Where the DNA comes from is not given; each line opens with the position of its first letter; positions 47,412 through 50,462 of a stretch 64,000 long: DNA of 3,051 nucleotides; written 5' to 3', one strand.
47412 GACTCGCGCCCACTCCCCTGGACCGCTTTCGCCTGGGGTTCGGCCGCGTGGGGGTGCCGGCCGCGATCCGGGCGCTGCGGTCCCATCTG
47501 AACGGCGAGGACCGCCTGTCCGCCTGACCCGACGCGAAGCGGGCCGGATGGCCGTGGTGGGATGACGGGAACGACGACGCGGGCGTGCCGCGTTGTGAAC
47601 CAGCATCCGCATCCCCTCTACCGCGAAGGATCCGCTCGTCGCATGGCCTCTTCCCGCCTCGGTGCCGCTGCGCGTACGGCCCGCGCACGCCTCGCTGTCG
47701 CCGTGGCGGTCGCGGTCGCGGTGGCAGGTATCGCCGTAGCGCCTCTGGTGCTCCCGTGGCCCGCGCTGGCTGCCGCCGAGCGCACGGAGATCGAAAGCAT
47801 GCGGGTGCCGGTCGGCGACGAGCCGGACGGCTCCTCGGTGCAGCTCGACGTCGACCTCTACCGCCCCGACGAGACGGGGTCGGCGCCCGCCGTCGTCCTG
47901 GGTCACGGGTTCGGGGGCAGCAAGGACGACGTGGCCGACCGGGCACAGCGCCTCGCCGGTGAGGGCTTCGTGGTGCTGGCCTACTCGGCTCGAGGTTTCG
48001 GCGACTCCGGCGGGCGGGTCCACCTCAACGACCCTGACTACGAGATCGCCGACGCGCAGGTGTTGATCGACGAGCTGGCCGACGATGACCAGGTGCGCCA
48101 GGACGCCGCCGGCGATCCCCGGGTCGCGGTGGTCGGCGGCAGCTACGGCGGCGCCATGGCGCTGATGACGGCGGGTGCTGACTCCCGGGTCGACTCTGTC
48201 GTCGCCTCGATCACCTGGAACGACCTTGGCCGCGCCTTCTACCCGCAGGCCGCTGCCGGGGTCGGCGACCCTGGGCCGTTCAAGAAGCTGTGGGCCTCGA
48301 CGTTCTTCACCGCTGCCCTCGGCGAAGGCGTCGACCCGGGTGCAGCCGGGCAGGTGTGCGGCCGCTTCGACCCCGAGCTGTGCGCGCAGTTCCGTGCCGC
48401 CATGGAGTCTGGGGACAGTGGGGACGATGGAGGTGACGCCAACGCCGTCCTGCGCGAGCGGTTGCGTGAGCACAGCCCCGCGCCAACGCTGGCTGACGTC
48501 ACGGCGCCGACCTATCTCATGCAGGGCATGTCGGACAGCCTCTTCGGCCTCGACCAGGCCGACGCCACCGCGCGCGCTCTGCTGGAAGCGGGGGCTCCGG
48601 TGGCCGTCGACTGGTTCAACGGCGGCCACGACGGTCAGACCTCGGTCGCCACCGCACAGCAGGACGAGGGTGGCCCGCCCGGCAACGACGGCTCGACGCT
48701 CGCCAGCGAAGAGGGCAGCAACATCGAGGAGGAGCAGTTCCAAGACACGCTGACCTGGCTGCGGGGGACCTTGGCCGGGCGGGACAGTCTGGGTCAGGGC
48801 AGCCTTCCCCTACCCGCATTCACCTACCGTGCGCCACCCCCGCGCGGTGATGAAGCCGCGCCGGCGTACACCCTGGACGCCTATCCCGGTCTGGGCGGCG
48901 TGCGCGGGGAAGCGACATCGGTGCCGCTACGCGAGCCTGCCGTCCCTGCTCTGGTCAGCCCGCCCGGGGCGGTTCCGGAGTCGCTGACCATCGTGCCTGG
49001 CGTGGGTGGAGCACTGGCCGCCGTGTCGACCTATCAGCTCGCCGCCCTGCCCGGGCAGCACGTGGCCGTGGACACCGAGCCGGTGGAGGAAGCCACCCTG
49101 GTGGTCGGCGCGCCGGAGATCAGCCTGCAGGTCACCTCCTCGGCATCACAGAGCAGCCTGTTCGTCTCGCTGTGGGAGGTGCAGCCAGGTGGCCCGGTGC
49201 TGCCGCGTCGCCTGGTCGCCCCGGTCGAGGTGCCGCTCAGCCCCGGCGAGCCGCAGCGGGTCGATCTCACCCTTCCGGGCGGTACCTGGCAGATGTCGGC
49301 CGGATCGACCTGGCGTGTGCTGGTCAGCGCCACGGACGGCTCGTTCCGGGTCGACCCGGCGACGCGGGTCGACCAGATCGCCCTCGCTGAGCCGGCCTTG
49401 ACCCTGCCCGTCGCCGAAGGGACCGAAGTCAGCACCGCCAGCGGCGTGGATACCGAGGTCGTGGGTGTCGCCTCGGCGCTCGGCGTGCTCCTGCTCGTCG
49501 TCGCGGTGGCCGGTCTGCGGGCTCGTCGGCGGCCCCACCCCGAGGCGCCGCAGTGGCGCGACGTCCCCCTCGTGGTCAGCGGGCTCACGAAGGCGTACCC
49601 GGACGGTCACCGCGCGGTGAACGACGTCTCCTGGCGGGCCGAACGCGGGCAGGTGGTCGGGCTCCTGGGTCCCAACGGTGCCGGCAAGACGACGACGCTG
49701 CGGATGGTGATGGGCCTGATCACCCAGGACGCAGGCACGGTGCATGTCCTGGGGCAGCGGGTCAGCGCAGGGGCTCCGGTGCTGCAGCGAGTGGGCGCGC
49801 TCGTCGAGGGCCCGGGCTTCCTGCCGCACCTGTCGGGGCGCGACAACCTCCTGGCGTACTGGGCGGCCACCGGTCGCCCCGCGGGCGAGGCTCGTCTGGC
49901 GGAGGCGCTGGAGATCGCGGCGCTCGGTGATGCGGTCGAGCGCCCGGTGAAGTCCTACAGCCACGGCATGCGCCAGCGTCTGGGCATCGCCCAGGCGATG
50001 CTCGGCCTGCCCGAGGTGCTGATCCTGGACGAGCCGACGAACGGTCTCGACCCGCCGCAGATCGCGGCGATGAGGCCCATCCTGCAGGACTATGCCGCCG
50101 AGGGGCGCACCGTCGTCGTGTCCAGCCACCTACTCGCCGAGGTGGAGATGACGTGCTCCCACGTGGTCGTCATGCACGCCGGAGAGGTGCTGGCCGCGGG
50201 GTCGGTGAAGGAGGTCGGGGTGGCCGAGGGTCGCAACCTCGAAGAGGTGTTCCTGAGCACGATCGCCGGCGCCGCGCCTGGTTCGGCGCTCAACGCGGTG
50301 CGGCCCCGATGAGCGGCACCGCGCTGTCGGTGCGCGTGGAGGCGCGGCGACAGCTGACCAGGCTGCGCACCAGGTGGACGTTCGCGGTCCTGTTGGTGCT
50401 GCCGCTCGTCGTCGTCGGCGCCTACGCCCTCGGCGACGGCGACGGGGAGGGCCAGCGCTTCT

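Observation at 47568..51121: Extracytoplasmic serine hydrolase covalently fused across the membrane to an ABC ATPase, plus a permease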

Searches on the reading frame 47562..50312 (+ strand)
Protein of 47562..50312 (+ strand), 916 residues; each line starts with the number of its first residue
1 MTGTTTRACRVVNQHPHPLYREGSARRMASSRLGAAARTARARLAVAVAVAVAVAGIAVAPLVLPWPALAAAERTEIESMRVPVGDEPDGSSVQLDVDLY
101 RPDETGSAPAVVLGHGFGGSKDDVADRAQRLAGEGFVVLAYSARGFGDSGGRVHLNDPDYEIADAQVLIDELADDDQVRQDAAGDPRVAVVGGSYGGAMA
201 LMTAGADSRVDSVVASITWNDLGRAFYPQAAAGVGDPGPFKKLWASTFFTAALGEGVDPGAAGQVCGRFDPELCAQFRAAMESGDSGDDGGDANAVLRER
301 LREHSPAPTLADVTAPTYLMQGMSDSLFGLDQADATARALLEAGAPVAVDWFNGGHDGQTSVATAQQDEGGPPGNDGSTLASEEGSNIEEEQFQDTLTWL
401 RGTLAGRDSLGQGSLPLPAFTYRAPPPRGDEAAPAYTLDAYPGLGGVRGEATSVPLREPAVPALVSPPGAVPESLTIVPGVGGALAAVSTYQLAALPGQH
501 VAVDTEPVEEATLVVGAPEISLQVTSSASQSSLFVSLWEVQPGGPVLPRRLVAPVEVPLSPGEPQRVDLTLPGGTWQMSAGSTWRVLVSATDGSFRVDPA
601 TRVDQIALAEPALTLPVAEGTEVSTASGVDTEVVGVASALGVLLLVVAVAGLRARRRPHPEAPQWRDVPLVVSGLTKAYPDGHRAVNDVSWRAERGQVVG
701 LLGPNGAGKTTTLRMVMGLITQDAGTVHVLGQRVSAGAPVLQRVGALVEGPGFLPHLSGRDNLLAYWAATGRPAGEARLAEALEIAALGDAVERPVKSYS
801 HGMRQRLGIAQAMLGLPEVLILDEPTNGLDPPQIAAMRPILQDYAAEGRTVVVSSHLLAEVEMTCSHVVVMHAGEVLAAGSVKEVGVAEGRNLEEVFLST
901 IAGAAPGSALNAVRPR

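Call 3: search_protein_families(library=pfam, proteins=[window:47562-50312:+], max_evalue=0.01)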
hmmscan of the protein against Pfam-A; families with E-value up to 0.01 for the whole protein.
window:47562-50312:+ (916 aa): 13 families
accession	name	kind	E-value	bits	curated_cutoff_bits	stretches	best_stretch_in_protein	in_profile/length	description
PF00005.33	ABC_tran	-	4e-29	102.4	25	1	686-827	1-137/137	ABC transporter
PF02129.25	Peptidase_S15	-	2.6e-16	60.6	23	1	89-328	1-236/262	X-Pro dipeptidyl-peptidase (S15 family)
PF00561.26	Abhydrolase_1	-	1.4e-14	54.8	25.8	1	109-226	1-113/245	alpha/beta hydrolase fold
PF12146.15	Hydrolase_4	-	1.1e-12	48.2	27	1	110-215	6-106/239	Serine aminopeptidase, S33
PF08530.16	PepX_C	-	2.8e-10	40.9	22.5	1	489-593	65-181/217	X-Pro dipeptidyl-peptidase C-terminal non-catalytic domain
PF13304.12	AAA_21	-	4.4e-10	40.6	27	1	789-859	228-301/304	AAA domain, putative AbiEii toxin, Type IV TA system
PF12697.13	Abhydrolase_6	-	5.5e-10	40.7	26.3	1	111-358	1-206/217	Alpha/beta hydrolase family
PF01738.24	DLH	-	8.1e-10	39.1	21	1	98-215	4-126/217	Dienelactone hydrolase family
PF00326.27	Peptidase_S9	-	5.4e-07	29.7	22.6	1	127-208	6-86/213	Prolyl oligopeptidase family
PF12740.14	PETase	-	0.0013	18.6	28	1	100-221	45-160/263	PET hydrolase-like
PF13604.12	AAA_30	-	0.0015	18.7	27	1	695-738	17-60/191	AAA domain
PF05448.18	AXE1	-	0.002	17.4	21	0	182-217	172-207/321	Acetyl xylan esterase (AXE1)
PF25199.1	nSTAND_NTPase5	-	0.0067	16.7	34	0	690-718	35-63/145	Novel STAND NTPase 5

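Call 4: search_protein_families(library=ncbifam, proteins=[window:47562-50312:+], max_evalue=0.01)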
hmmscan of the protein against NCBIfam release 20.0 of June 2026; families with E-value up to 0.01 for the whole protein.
window:47562-50312:+ (916 aa): 194 families (the best 25 are shown)
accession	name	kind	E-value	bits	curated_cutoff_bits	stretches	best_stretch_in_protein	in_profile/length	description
TIGR03740.1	galliderm_ABC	subfamily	7.7e-51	172.9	309.75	1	671-900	2-221/223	lantibiotic protection ABC transporter ATP-binding subunit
TIGR01188.1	drrA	subfamily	5.3e-48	163.8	312.45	1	682-885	5-211/302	daunorubicin resistance ABC transporter, ATP-binding protein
TIGR03522.1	GldA_ABC_ATP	equivalog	1e-43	150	402.6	1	670-891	3-225/301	gliding motility-associated ABC transporter ATP-binding subunit GldA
NF010060.0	PRK13537.1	equivalog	7.1e-41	140.1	521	1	669-885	15-233/314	nodulation factor ABC transporter ATP-binding protein NodI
NF033858.1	ABC2_perm_RbbA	equivalog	2.7e-39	134.8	1050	1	667-905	264-505/909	ribosome-associated ATPase/putative transporter RbbA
TIGR03864.1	PQQ_ABC_ATP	hypoth_equivalog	1.8e-37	129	302.25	1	670-899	2-234/236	ABC transporter, ATP-binding subunit, PQQ-dependent alcohol dehydrogenase system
NF010059.0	PRK13536.1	equivalog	2.5e-37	128.4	549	1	668-883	42-259/342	nodulation factor ABC transporter ATP-binding protein NodI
TIGR04406.1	LPS_export_lptB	equivalog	6.6e-34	117.2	240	1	670-885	2-222/239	LPS export ABC transporter ATP-binding protein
TIGR01288.1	nodI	equivalog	8.2e-34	117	424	1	670-881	5-218/303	nodulation factor ABC transporter ATP-binding protein NodI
TIGR03771.1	anch_rpt_ABC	equivalog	5.6e-31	108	268.8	1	692-884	2-198/223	anchored repeat-type ABC transporter ATP-binding subunit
TIGR03873.1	F420-0_ABC_ATP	hypoth_equivalog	1.5e-30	106.3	372.4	1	681-888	12-227/256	putative F420-0 ABC transporter ATP-binding protein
TIGR02142.1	modC_ABC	equivalog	1.8e-30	106.4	285.05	1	688-886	15-220/353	molybdenum ABC transporter ATP-binding protein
TIGR03410.1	urea_trans_UrtE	equivalog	1.9e-28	99.5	285.8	1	672-885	3-219/230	urea ABC transporter ATP-binding subunit UrtE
NF008144.0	PRK10895.1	equivalog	6.4e-28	97.8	381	1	671-886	5-225/241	LPS export ABC transporter ATP-binding protein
TIGR02857.1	CydD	equivalog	2.2e-27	96.2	435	1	654-869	309-527/529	thiol reductant ABC exporter subunit CydD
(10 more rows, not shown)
